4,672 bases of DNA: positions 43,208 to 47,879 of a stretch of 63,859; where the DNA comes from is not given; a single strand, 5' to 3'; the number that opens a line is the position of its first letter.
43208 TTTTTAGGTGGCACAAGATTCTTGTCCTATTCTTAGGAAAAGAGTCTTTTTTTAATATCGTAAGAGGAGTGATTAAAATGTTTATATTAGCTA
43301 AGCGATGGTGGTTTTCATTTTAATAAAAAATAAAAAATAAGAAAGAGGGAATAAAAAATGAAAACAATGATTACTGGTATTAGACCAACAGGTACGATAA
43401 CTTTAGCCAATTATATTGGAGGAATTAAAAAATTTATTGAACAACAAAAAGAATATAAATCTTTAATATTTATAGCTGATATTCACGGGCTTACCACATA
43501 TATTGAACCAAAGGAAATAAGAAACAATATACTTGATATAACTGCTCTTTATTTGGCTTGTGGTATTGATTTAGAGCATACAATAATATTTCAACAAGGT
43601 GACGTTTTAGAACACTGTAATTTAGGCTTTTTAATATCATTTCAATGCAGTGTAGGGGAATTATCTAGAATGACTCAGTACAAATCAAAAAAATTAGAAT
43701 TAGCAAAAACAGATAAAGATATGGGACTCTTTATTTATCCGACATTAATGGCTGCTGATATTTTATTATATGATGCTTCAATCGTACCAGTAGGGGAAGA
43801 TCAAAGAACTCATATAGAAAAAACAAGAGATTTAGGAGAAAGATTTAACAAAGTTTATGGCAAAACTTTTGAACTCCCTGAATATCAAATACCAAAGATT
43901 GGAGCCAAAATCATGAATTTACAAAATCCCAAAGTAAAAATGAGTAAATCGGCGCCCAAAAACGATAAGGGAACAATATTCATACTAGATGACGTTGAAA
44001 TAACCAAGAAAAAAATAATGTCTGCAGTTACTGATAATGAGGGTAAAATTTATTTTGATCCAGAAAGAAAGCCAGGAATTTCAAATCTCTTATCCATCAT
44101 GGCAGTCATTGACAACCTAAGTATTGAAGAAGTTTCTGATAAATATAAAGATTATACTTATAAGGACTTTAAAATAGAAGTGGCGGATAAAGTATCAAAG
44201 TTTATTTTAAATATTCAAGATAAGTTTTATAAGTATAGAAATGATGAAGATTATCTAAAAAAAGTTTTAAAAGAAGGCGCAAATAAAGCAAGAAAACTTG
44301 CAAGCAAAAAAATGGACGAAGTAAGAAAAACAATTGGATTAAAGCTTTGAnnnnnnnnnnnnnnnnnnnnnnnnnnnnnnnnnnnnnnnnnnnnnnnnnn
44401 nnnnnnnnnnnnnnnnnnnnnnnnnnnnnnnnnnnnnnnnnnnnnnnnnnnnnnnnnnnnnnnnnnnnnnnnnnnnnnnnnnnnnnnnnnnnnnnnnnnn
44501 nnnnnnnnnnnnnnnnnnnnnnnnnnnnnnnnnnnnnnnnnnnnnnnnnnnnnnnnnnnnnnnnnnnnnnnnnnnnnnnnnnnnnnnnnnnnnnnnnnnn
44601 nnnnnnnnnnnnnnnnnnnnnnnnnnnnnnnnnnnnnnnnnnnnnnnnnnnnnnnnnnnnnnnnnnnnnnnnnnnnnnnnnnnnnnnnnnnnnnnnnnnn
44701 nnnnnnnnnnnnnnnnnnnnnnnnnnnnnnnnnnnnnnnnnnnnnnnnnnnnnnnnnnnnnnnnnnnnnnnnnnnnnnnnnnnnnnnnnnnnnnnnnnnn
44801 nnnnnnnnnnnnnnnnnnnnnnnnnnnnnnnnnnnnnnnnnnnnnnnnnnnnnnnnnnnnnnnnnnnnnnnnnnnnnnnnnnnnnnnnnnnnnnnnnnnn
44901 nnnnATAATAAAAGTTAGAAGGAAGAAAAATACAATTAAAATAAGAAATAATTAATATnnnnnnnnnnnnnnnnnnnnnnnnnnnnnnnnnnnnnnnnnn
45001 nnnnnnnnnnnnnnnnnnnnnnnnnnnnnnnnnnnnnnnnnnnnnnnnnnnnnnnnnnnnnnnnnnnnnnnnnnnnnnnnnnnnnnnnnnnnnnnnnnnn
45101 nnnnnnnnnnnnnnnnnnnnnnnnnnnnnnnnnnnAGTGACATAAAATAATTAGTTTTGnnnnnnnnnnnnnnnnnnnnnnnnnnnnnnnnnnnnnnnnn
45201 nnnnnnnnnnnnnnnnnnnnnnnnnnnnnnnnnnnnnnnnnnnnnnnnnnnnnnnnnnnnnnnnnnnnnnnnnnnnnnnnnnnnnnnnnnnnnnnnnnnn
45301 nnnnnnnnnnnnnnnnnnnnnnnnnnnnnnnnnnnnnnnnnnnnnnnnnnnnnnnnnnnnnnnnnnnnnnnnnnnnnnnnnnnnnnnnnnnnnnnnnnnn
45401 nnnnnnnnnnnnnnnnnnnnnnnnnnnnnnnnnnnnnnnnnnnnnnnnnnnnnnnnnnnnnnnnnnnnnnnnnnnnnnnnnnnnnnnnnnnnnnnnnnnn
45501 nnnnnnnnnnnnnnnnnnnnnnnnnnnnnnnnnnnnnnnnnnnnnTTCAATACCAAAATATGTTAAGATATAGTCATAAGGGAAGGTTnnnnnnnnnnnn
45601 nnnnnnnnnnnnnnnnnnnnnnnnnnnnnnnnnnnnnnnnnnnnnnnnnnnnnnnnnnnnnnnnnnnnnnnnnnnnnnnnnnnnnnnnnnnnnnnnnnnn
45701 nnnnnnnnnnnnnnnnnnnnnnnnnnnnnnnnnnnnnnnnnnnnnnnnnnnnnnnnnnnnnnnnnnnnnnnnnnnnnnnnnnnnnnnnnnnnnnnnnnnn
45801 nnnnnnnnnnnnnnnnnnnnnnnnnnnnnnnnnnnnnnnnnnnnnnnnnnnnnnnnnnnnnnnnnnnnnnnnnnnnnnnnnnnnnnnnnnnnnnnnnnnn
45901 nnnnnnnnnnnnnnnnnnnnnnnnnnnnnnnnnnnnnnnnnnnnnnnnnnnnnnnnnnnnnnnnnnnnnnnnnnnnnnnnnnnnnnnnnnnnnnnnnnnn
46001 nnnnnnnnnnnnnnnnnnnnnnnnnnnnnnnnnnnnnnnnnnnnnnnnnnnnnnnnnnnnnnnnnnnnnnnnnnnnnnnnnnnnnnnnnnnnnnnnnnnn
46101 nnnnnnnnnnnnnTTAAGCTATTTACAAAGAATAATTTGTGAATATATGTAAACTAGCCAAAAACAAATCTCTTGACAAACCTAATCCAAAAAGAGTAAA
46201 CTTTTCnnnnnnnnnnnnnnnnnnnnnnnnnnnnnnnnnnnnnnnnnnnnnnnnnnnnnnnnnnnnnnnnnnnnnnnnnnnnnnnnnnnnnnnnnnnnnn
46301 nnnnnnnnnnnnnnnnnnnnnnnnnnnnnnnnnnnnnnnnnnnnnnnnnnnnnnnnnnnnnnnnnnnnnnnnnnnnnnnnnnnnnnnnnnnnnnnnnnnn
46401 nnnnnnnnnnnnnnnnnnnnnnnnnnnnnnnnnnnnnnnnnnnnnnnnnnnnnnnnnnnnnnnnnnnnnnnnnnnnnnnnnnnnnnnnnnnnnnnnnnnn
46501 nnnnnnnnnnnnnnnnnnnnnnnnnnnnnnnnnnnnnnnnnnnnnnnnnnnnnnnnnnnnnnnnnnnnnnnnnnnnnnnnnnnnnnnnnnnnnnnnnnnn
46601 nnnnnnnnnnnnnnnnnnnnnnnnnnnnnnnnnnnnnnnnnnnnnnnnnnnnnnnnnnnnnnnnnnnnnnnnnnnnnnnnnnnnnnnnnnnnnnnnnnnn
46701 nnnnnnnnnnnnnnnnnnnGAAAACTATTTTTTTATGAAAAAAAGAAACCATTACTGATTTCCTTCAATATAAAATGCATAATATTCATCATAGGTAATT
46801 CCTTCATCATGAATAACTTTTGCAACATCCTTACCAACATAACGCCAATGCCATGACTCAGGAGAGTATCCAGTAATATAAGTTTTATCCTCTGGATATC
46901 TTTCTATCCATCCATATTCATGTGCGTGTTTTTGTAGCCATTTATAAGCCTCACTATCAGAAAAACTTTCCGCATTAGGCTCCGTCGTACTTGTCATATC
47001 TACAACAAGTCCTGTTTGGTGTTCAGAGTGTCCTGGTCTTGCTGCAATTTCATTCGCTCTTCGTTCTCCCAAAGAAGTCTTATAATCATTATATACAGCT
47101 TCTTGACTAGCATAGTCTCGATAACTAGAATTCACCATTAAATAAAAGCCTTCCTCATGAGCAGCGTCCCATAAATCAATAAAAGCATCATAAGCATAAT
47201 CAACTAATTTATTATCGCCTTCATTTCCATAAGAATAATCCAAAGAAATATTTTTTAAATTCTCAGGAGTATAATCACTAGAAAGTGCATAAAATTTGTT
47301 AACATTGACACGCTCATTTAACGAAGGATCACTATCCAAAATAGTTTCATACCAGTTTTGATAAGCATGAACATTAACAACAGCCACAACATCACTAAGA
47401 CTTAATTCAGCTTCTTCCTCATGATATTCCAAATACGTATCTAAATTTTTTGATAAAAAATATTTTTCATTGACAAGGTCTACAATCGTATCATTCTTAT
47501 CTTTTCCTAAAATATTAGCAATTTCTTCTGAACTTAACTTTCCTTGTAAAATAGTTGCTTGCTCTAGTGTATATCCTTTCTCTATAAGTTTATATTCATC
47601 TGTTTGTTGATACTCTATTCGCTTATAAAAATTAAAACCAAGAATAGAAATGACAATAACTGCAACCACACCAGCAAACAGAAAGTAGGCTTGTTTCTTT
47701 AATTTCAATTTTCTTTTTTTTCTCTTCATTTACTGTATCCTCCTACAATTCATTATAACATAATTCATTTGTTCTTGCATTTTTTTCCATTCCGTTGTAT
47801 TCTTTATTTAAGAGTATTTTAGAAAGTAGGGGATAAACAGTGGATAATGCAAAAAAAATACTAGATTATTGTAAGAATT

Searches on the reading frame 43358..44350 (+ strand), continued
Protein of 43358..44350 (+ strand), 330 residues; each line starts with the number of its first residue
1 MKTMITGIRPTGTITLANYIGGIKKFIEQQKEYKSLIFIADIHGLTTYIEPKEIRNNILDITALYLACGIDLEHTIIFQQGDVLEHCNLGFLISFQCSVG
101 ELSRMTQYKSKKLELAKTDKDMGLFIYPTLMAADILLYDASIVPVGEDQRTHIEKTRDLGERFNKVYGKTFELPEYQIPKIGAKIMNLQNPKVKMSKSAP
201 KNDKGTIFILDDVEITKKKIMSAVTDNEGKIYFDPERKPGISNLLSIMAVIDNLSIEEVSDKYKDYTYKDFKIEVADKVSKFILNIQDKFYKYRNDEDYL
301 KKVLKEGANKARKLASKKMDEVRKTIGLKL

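Call 77: find_homologous_proteins(query=L007:4518-5753:+, max_evalue=1e-30)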
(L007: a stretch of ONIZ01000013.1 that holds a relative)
Query L007:4518-5753:+ (412 aa): 7999 proteins with E <= 1e-30 among 8000 candidates; the best 120 are listed.
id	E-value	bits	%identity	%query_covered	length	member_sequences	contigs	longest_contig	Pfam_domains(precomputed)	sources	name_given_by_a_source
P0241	5.8e-256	867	92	100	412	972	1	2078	PF22421.2,PF00579.32,PF01479.31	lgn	-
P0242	3.1e-255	865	92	100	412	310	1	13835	PF22421.2,PF00579.32,PF01479.31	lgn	-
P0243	1.4e-253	859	91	100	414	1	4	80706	PF22421.2,PF00579.32,PF01479.31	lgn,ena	-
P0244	1.8e-253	859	91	100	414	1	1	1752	PF22421.2,PF00579.32,PF01479.31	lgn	-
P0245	2.1e-253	859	91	100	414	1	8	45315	PF22421.2,PF00579.32,PF01479.31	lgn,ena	-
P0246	3.6e-253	858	90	100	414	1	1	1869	PF22421.2,PF00579.32,PF01479.31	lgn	-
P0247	5.4e-253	857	91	100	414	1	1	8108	PF22421.2,PF00579.32,PF01479.31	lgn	-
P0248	5.4e-253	857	90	100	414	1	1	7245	PF22421.2,PF00579.32,PF01479.31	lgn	-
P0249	1.9e-252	855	90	100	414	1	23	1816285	PF22421.2,PF00579.32,PF01479.31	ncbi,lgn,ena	-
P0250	4.8e-252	854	94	97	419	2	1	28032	PF22421.2,PF00579.32,PF01479.31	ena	-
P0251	7.4e-252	854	90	100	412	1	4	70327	PF22421.2,PF00579.32,PF01479.31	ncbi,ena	-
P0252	9.7e-252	853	90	100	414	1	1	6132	PF22421.2,PF00579.32,PF01479.31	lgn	-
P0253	3.4e-251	851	90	100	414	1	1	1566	PF22421.2,PF00579.32,PF01479.31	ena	-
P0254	6.0e-251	851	90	100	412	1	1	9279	PF22421.2,PF00579.32,PF01479.31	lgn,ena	-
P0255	1.0e-250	850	90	100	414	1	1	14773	PF22421.2,PF00579.32,PF01479.31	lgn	-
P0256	1.3e-250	849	90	100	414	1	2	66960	PF22421.2,PF00579.32,PF01479.31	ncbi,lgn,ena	-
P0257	2.2e-250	849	92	100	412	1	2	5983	PF22421.2,PF00579.32,PF01479.31,PF16714.11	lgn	-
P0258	2.4e-250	849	90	100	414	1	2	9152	PF22421.2,PF00579.32,PF01479.31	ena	-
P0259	2.7e-250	848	90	100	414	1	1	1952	PF22421.2,PF00579.32,PF01479.31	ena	-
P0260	2.7e-250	848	91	99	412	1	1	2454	PF22421.2,PF00579.32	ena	-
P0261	3.5e-250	848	90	100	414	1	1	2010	PF22421.2,PF00579.32,PF01479.31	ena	-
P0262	4.1e-250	848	89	100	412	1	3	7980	PF22421.2,PF00579.32,PF01479.31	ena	-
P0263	4.8e-250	848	89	100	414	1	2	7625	PF22421.2,PF00579.32,PF01479.31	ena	-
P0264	2.2e-249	845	88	100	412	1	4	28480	PF22421.2,PF00579.32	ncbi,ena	-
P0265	3.6e-249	845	88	100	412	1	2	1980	PF22421.2,PF00579.32,PF01479.31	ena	-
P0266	5.8e-249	844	90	99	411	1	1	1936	PF22421.2,PF00579.32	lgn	-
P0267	1.5e-248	843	90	100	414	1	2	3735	PF22421.2,PF00579.32,PF01479.31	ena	-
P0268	2.5e-248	842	90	99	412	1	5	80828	PF22421.2,PF00579.32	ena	-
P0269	4.4e-248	841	90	99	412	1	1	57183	PF22421.2,PF00579.32,PF01479.31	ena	-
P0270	6.1e-248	841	88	100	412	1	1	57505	PF22421.2,PF00579.32,PF01479.31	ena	-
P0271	9.4e-248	840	90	99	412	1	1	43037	PF22421.2,PF00579.32,PF01479.31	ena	-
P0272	1.5e-247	839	89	99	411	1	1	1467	PF22421.2,PF00579.32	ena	-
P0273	1.6e-247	839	89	99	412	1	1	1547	PF22421.2,PF00579.32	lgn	-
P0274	1.8e-247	839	90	98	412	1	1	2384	PF22421.2,PF00579.32,PF01479.31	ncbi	-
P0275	3.7e-247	838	90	99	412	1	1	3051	PF22421.2,PF00579.32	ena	-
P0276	4.0e-247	838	89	99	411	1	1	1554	PF22421.2,PF00579.32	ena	-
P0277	4.0e-247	838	89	99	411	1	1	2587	PF22421.2,PF00579.32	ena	-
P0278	4.4e-247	838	89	99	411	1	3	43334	PF22421.2,PF00579.32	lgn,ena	-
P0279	7.1e-247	837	89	100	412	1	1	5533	PF22421.2,PF00579.32,PF01479.31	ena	-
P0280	7.8e-247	837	87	100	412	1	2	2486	PF22421.2,PF00579.32,PF01479.31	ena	-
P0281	8.0e-247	837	90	99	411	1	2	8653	PF22421.2,PF00579.32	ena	-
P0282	1.0e-246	837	89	99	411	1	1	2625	PF22421.2,PF00579.32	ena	-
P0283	3.0e-246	835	87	100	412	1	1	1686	PF22421.2,PF00579.32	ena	-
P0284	3.4e-246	835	89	99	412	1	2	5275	PF22421.2,PF00579.32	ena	-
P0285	4.3e-246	835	89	99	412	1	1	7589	PF22421.2,PF00579.32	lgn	-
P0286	6.3e-246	834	88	100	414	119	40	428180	PF22421.2,PF00579.32,PF01479.31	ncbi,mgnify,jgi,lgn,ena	mgnify:FL=1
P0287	6.5e-246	834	88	100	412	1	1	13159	PF22421.2,PF00579.32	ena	-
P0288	1.5e-245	833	89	100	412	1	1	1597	PF22421.2,PF00579.32,PF01479.31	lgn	-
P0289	1.6e-245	833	90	99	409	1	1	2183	PF22421.2,PF00579.32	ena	-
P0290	1.8e-245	832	89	99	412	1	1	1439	PF22421.2,PF00579.32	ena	-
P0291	4.7e-245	831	88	99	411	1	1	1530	PF22421.2,PF00579.32,PF01479.31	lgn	-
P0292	5.1e-245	831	89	99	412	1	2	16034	PF22421.2,PF00579.32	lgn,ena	-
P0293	6.3e-245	831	88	99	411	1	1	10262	PF22421.2,PF00579.32,PF01479.31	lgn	-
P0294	7.1e-245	831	89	100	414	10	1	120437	PF22421.2,PF00579.32,PF01479.31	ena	-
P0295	8.7e-245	830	88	100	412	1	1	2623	PF22421.2,PF00579.32,PF01479.31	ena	-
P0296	1.0e-244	830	88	100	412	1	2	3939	PF22421.2,PF00579.32,PF01479.31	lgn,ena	-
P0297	1.3e-244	830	86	100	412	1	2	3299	PF22421.2,PF00579.32,PF01479.31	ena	-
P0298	3.2e-244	828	88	100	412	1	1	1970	PF22421.2,PF00579.32,PF01479.31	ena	-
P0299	4.0e-244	828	88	99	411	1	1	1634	PF22421.2,PF00579.32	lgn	-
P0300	5.4e-244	828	88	100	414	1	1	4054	PF22421.2,PF00579.32,PF01479.31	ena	-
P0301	8.6e-244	827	88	99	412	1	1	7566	PF22421.2,PF00579.32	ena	-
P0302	1.3e-243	826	86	100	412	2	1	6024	PF22421.2,PF00579.32,PF01479.31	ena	-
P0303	2.5e-243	825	88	99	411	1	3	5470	PF22421.2,PF00579.32,PF01479.31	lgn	-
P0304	2.6e-243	825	88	100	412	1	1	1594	PF22421.2,PF00579.32,PF01479.31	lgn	-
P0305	2.8e-243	825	87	100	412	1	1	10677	PF22421.2,PF00579.32,PF01479.31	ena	-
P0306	3.1e-243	825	87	100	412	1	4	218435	PF22421.2,PF00579.32,PF01479.31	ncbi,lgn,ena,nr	ncbi:MAG: tyrosine--tRNA ligase [Bacilli bacterium]|nr:tyrosine--tRNA ligase [Bacilli bacterium]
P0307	3.8e-243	825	87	100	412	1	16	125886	PF22421.2,PF00579.32,PF01479.31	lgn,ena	-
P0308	3.9e-243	825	87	100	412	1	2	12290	PF22421.2,PF00579.32,PF01479.31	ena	-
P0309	5.8e-243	824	88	99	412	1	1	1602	PF22421.2,PF00579.32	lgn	-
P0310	6.3e-243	824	88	100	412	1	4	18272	PF22421.2,PF00579.32,PF01479.31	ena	-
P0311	8.1e-243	824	88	100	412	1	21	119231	PF22421.2,PF00579.32,PF01479.31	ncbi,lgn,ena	-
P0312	8.2e-243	824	88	99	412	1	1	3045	PF22421.2,PF00579.32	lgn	-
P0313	1.1e-242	823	87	99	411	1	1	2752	PF22421.2,PF00579.32,PF01479.31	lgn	-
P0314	1.3e-242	823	87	99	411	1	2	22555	PF22421.2,PF00579.32,PF01479.31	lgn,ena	-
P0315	1.4e-242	823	88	100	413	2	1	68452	PF22421.2,PF00579.32,PF01479.31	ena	-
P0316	1.9e-242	823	87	100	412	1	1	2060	PF22421.2,PF00579.32,PF01479.31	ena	-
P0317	2.1e-242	822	87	100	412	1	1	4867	PF22421.2,PF00579.32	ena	-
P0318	2.5e-242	822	88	99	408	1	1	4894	PF22421.2,PF00579.32,PF01479.31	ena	-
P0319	2.9e-242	822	88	99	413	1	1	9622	PF22421.2,PF00579.32,PF01479.31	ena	-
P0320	3.4e-242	822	86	100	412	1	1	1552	PF22421.2,PF00579.32,PF01479.31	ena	-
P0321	3.5e-242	822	88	99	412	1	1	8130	PF22421.2,PF00579.32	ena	-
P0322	3.7e-242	822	87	100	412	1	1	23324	PF22421.2,PF00579.32,PF01479.31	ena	-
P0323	3.7e-242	822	88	98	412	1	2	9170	PF22421.2,PF00579.32,PF01479.31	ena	-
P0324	4.3e-242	821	88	99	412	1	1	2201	PF22421.2,PF00579.32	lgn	-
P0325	4.6e-242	821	87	100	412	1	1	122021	PF22421.2,PF00579.32,PF01479.31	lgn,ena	-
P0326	5.7e-242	821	87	100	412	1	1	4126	PF22421.2,PF00579.32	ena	-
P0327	7.0e-242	821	86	100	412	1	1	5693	PF22421.2,PF00579.32,PF01479.31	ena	-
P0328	7.1e-242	821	86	100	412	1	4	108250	PF22421.2,PF00579.32,PF01479.31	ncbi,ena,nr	ncbi:MAG: tyrosine--tRNA ligase [Bacilli bacterium]|nr:tyrosine--tRNA ligase [Bacilli bacterium]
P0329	8.4e-242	820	87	100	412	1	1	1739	PF22421.2,PF00579.32,PF01479.31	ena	-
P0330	9.4e-242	820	86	100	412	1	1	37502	PF22421.2,PF00579.32,PF01479.31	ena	-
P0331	9.5e-242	820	86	100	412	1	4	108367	PF22421.2,PF00579.32,PF01479.31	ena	-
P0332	9.7e-242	820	87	99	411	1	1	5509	PF22421.2,PF00579.32,PF01479.31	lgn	-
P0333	1.1e-241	820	88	99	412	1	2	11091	PF22421.2,PF00579.32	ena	-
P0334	1.7e-241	819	88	100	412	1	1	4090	PF22421.2,PF00579.32,PF01479.31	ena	-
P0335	2.5e-241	819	87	99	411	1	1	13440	PF22421.2,PF00579.32,PF01479.31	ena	-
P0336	2.8e-241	819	87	99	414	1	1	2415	PF22421.2,PF00579.32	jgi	jgi:tyrosyl-tRNA synthetase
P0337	3.3e-241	818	86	100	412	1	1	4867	PF22421.2,PF00579.32,PF01479.31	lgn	-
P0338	3.6e-241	818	86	100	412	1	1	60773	PF22421.2,PF00579.32,PF01479.31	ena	-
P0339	4.0e-241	818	86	100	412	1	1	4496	PF22421.2,PF00579.32,PF01479.31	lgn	-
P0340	4.6e-241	818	87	100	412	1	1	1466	PF22421.2,PF00579.32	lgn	-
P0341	4.6e-241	818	87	100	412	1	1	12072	PF22421.2,PF00579.32,PF01479.31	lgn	-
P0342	6.1e-241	818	86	100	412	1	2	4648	PF22421.2,PF00579.32,PF01479.31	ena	-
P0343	7.0e-241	817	86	100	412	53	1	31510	PF22421.2,PF00579.32,PF01479.31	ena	-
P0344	7.2e-241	817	87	99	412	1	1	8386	PF22421.2,PF00579.32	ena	-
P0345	8.3e-241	817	86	100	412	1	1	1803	PF22421.2,PF00579.32,PF01479.31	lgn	-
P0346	8.8e-241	817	86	100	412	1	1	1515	PF22421.2,PF00579.32,PF01479.31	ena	-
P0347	9.3e-241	817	86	100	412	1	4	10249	PF22421.2,PF00579.32,PF01479.31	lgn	-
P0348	1.1e-240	817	86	99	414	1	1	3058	PF22421.2,PF00579.32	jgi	jgi:tyrosyl-tRNA synthetase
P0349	1.1e-240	817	87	99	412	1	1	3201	PF22421.2,PF00579.32,PF01479.31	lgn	-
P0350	1.1e-240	817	86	99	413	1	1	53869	PF22421.2,PF00579.32,PF01479.31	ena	-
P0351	1.2e-240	817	87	99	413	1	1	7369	PF22421.2,PF00579.32,PF01479.31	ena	-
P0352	1.3e-240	817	87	100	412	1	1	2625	PF22421.2,PF00579.32,PF01479.31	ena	-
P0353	1.6e-240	816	87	99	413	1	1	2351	PF22421.2,PF00579.32,PF01479.31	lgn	-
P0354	1.7e-240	816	86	100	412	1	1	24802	PF22421.2,PF00579.32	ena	-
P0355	1.7e-240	816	86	100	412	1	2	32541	PF22421.2,PF00579.32,PF01479.31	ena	-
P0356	1.9e-240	816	86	100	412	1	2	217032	PF22421.2,PF00579.32,PF01479.31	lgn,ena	-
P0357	1.9e-240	816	87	99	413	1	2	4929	PF22421.2,PF00579.32,PF01479.31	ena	-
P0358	2.1e-240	816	87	100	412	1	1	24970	PF22421.2,PF00579.32,PF01479.31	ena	-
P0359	2.1e-240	816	86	100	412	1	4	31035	PF22421.2,PF00579.32,PF01479.31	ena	-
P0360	2.4e-240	816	86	100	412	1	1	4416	PF22421.2,PF00579.32,PF01479.31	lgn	-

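Call 78: find_encoding_contigs(protein=P0328, flank=1500, max_places=2)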
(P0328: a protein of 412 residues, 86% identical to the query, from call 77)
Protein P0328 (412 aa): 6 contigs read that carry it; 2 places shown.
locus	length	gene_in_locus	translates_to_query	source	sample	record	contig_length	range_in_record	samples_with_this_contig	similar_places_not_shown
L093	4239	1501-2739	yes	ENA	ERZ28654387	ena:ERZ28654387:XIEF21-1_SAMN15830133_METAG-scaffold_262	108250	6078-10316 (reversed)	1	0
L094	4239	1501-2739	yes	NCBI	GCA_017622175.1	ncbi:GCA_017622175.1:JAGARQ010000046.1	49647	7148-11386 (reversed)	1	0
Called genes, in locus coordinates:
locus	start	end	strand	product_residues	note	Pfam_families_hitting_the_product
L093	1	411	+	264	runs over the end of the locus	PF04055:Radical_SAM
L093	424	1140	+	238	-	PF00106:adh_short, PF13561:adh_short_C2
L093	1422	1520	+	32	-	-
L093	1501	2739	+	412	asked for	PF00579:tRNA-synt_1b, PF22421:SYY_C-terminal, PF01479:S4 (weak)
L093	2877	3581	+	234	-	PF00696:AA_kinase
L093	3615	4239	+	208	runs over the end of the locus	-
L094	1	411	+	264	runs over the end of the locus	PF04055:Radical_SAM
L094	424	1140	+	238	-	PF00106:adh_short, PF13561:adh_short_C2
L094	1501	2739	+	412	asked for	PF00579:tRNA-synt_1b, PF22421:SYY_C-terminal, PF01479:S4 (weak)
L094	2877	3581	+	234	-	PF00696:AA_kinase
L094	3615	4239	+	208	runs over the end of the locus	-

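Call 79: find_encoding_contigs(protein=P0249, flank=1500, max_places=2)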
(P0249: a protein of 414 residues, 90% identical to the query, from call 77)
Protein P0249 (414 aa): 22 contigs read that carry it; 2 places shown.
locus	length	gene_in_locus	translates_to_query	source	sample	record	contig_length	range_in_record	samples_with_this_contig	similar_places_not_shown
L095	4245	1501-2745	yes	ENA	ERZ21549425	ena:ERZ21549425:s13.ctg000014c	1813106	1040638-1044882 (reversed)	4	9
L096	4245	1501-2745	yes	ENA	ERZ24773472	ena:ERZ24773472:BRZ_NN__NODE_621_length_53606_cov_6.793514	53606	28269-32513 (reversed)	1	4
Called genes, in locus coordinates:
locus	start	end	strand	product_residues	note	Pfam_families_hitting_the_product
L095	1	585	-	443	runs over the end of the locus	PF00501:AMP-binding (weak)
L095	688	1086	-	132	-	PF00383:dCMP_cyt_deam_1 (weak)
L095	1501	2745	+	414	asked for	PF00579:tRNA-synt_1b, PF22421:SYY_C-terminal, PF01479:S4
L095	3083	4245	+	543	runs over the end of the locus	PF00133:tRNA-synt_1, PF09334:tRNA-synt_1g, PF00133:tRNA-synt_1 (weak), PF01406:tRNA-synt_1e (weak), PF01921:tRNA-synt_1f (weak), PF19303:Anticodon_3 (weak)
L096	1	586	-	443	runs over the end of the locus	PF00501:AMP-binding (weak)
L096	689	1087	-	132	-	PF00383:dCMP_cyt_deam_1 (weak)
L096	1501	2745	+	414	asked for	PF00579:tRNA-synt_1b, PF22421:SYY_C-terminal, PF01479:S4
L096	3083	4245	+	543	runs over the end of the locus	PF00133:tRNA-synt_1, PF09334:tRNA-synt_1g, PF00133:tRNA-synt_1 (weak), PF01406:tRNA-synt_1e (weak), PF01921:tRNA-synt_1f (weak), PF19303:Anticodon_3 (weak)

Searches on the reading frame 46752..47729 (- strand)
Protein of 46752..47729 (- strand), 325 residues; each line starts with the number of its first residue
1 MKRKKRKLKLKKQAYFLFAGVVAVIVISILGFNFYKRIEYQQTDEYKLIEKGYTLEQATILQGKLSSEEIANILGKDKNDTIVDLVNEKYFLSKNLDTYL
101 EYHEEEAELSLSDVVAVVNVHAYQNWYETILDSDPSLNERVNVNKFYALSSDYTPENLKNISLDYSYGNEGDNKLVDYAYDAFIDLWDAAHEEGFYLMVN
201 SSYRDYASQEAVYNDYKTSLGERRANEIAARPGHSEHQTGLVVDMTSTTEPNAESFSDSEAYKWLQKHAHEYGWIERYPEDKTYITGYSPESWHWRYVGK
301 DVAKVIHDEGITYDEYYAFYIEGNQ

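Call 11: search_protein_families(library=pfam, proteins=[window:46752-47729:-])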
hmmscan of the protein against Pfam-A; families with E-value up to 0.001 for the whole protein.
window:46752-47729:- (325 aa): 1 family
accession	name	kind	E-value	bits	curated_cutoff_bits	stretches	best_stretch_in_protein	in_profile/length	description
PF02557.22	VanY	-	2.3e-38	131.4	25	1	174-300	3-132/132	D-alanyl-D-alanine carboxypeptidase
